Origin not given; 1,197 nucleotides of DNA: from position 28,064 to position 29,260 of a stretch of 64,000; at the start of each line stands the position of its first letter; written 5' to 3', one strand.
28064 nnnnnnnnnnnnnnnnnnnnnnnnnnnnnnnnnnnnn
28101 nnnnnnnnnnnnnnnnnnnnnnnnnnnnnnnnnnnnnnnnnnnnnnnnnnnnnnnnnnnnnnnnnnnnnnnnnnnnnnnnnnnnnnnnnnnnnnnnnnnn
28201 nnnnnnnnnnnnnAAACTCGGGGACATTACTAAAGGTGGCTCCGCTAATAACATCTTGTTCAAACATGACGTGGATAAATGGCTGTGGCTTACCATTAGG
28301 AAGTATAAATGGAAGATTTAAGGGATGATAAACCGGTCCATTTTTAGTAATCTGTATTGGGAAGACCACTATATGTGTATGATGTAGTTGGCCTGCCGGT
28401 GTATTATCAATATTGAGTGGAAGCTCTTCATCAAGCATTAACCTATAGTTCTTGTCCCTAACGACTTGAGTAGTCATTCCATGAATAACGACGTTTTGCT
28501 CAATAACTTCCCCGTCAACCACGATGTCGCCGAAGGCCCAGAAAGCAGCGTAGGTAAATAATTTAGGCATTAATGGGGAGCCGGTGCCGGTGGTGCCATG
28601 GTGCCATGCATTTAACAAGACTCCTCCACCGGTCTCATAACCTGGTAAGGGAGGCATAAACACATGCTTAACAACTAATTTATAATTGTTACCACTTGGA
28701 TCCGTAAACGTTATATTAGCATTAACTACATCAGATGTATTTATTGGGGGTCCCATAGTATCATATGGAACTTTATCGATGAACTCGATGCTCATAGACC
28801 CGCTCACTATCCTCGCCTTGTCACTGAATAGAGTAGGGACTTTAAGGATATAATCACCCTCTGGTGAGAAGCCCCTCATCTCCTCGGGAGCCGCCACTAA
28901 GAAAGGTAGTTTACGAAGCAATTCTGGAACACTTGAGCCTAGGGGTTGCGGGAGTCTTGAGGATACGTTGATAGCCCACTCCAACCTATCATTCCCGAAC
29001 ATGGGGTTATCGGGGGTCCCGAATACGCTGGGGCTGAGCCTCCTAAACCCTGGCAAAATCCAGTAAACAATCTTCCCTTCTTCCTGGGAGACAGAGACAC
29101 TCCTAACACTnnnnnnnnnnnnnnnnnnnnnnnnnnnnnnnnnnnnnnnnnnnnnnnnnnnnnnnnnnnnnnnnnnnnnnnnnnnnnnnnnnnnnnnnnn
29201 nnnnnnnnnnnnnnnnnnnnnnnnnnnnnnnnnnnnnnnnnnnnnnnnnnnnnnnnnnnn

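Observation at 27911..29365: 484-aa membrane-anchored coiled-coil protein ending in an azurin-like cupredoxin domain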

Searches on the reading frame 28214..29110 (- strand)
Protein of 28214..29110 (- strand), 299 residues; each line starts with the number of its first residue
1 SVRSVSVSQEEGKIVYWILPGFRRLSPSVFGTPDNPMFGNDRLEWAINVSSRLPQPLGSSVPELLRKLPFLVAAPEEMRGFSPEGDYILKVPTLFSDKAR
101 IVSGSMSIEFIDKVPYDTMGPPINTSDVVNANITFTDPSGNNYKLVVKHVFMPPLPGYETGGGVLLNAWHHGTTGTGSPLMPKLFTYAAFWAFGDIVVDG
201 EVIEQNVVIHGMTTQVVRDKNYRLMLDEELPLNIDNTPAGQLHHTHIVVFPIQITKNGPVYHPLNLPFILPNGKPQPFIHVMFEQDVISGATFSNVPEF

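Call 28: find_related_loci(query=A2, collection=genome_contigs, flank=6000)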
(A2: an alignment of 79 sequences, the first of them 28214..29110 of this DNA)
Query A2 (299 aa) in genome_contigs; peptide patterns used: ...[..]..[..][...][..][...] (x = any residue, [..] = any of these).
84 stretches matched a pattern; 66 encode a relative of the query (tblastn E <= 1e-3); 66 distinct loci.
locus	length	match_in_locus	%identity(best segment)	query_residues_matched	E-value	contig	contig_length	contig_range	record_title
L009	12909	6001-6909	54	1-295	3e-102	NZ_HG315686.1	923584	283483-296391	Halopiger djelfimassiliensis strain IIH2, whole genome shotgun sequence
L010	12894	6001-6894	53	4-295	4e-101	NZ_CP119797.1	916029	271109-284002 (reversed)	Halomontanus rarus strain TS33 plasmid unnamed1, complete sequence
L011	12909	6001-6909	53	1-295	6e-101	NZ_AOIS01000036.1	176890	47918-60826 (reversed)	Haloterrigena salina JCM 13891 contig_36, whole genome shotgun sequence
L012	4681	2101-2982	50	4-294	5e-100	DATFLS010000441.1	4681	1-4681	MAG TPA_asm: bacterium isolate SMAG_U9204 k141_137619, whole genome shotgun sequence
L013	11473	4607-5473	50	4-295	7e-97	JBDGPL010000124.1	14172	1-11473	MAG: Halobacteriales archaeon isolate DAL-8mg-143m_86C3R DAL-8mg_143m_86C3R_124, whole genome shotgun sequence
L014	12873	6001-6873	50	4-295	3e-96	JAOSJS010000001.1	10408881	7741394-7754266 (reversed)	MAG: Ardenticatenaceae bacterium isolate FR_9 contig_134_pilon, whole genome shotgun sequence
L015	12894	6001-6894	54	4-295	3e-96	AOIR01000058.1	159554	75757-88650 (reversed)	Natrinema thermotolerans DSM 11552 contig_58, whole genome shotgun sequence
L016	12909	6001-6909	50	3-295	2e-95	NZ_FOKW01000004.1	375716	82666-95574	Halobiforma haloterrestris strain DSM 13078, whole genome shotgun sequence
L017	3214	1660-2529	54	1-289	2e-96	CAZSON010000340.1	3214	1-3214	MAG TPA_asm: uncultured Desulfobacter sp. isolate binchicken_co275_82 genome assembly, contig: NODE_66561_length_3214_co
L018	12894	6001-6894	51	4-295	3e-93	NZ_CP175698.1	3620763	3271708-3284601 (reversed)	Natrinema sp. 74 chromosome, complete genome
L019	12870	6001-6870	51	5-295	1e-92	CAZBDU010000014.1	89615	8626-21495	MAG TPA_asm: uncultured Spirochaetaceae bacterium isolate binchicken_co178_265 genome assembly, contig: NODE_525_length_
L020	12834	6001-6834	47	3-288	2e-92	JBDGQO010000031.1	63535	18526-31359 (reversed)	MAG: Candidatus Bipolaricaulia bacterium isolate DAL-Ass_25_90C3R DAL-Ass_25_90C3R_31, whole genome shotgun sequence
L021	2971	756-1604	53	7-288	9e-94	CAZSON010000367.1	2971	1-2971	MAG TPA_asm: uncultured Desulfobacter sp. isolate binchicken_co275_82 genome assembly, contig: NODE_76146_length_2971_co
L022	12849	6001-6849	53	7-289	4e-91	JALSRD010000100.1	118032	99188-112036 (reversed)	MAG: Desulfobacterales bacterium isolate 356-308_metabat1_scaf2bin.028 356-308_scaffold_69_c1, whole genome shotgun sequ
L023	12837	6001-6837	51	7-289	2e-90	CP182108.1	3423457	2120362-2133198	Halomonadaceae bacterium KBTZ08 chromosome, complete genome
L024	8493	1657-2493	50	7-289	3e-90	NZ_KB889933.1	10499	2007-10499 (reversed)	Marinobacter gelidimuriae strain BF04_CF-4 A3OIDRAFT_scaffold_72.73, whole genome shotgun sequence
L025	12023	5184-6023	48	3-290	2e-89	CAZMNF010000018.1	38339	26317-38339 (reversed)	MAG TPA_asm: uncultured Thermotogae bacterium isolate SRP185896_co2_339 genome assembly, contig: NODE_384_length_38339_c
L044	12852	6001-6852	48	2-288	1e-76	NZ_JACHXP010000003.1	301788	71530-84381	Halomonas cerina strain CECT 7282 Ga0372400_03, whole genome shotgun sequence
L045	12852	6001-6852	47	2-288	3e-76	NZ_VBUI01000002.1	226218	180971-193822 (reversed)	Halomonas urmiana strain TBZ3 NODE_2_length_226218_cov_292.887835, whole genome shotgun sequence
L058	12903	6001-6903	39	5-291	9e-64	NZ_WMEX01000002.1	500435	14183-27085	Vreelandella utahensis strain 22507_15_FS NODE_2_length_500435_cov_118.305, whole genome shotgun sequence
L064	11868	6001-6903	38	4-288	8e-53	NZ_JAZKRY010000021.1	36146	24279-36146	MAG: Halolamina sp. isolate NA-0cm_bin.24 NODE_241_length_36146_cov_7.875343, whole genome shotgun sequence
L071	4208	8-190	56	235-295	4e-17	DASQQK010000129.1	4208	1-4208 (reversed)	MAG TPA_asm: Nitrososphaeraceae archaeon isolate SMAG_U10855 k141_281760, whole genome shotgun sequence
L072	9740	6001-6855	46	2-289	7e-74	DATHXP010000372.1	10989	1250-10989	MAG TPA_asm: Halomonas sp. isolate SMAG_U16188 k141_296536, whole genome shotgun sequence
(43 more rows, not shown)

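Call 35: predict_structure(alignment_id=A2)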
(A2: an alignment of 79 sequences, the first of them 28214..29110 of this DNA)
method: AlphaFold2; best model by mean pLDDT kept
length: 299 residues; sequences in the alignment: 79
mean_pLDDT: 96.6   pTM: 0.94
mean pLDDT of the five models: 96.6, 96.3, 96.1, 96.1, 95.9
residues with pLDDT >= 90: 287; 70-90: 4; 50-70: 7; < 50: 1
segments of 3 or more residues with pLDDT < 50: none
pLDDT, mean of each block of 10 residues (from residue 1): 94 98 98 97 98 98 99 98 97 98 99 96 98 99 99 98 97 97 98 99 99 98 98 97 98 98 98 98 96 59
secondary structure, 60 per line:
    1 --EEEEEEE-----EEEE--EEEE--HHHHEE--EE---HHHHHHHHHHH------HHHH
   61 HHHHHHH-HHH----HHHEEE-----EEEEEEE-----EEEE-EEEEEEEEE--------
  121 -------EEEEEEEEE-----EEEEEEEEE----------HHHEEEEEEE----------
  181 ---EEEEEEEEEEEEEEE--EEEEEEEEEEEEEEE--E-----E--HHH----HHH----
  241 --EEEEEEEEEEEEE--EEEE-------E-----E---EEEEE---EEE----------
elements in order: E3-9 E15-18 E21-24 H27-30 H40-50 H57-67 E79-81 E87-93 E99-102 E104-112 E128-136 E142-150 E164-170 E184-198 E201-215 E243-255 E258-261 E279-283 E287-289
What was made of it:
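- The X model has pLDDT 96.6 and pTM 0.94 (call 35).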

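Call 37: fold_search(model_id=the predicted structure, library=pdb)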
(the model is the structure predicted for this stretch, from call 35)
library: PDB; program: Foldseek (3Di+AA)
matches with E <= 10: 79; with E <= 0.001: 0
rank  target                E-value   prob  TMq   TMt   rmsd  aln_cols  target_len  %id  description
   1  7k9o_A                4.6e-01  0.01  0.09  0.05  22.7       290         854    8  Co-crystal structure of alpha glucosidase with compound 3 (released 2021-09-29)
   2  5ieg_A                4.6e-01  0.01  0.09  0.05  22.9       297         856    9  Murine endoplasmic reticulum alpha-glucosidase II with N-9'-methoxynonyl-1-deoxynojirimycin. (released 2016-07-27)
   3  1wub                  5.4e-01  0.12  0.21  0.31   9.3       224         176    9  Crystal structure of the polyisoprenoid-binding protein, TT1927b, from Thermus thermophilus HB8 (released 2004-12-21)
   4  5hjo_A                5.4e-01  0.01  0.10  0.05  21.5       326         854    9  Murine endoplasmic reticulum alpha-glucosidase II with bound substrate analogue (released 2016-07-27)
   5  5hjr_A                5.7e-01  0.01  0.10  0.05  21.6       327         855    9  Murine endoplasmic reticulum alpha-glucosidase II with bound covalent intermediate (released 2016-07-27)
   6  8i7r_K                8.9e-01  0.01  0.11  0.12  19.2       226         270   12  In situ structure of axonemal doublet microtubules in mouse sperm with 48-nm repeat (released 2023-10-11)
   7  9b42_M                9.4e-01  0.01  0.07  0.12  17.7       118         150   15  Pseudomonas phage Pa193 neck and extended tail (collar, gateway, tail tube, and sheath proteins) (released 2024-10-16)
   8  7k9n_C                9.9e-01  0.01  0.11  0.06  22.1       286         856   10  Co-crystal structure of alpha glucosidase with compound 2 (released 2021-09-29)
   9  8qox_A                1.2e+00  0.01  0.12  0.04  20.3       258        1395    6  Two-component assembly of SlaA and SlaB S-layer proteins of Sulfolobus acidocaldarius (released 2024-02-21)
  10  4y30_B                1.7e+00  0.01  0.09  0.08  18.7       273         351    9  Crystal structure of human protein arginine methyltransferase PRMT6 bound to SAH and EPZ020411 (released 2015-04-22)
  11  7zcx_AAA              1.8e+00  0.01  0.12  0.05  22.0       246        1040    8  S-layer protein SlaA from Sulfolobus acidocaldarius at pH 4.0 (released 2023-06-14)
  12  4y2h_B                1.8e+00  0.01  0.09  0.08  18.4       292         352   10  Crystal structure of human protein arginine methyltransferase PRMT6 bound to SAH and an aryl pyrazole inhibitor (released 2015-04-22)
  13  9jdc_A                2.0e+00  0.02  0.16  0.12  14.1       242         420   10  Structure of chanoclavine synthase from Claviceps fusiformis in complex with prechanoclavine (released 2025-01-01)
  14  6sqk_A                2.0e+00  0.01  0.09  0.09  18.2       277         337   10  Crystal structure of mouse PRMT6 with modified H7-4 peptide (released 2020-09-30)
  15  6rbk_A                2.1e+00  0.01  0.08  0.09  19.6       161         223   10  Cryo-EM structure of the anti-feeding prophage (AFP) baseplate in extended state, 3-fold symmetrised (released 2019-04-24)
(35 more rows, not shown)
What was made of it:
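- On PHM/DBH, PCuAC, CopC, P19/FetP (known His/Met copper domains): The best Foldseek PDB match has E 0.46 and TM <=0.21 (call 37).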
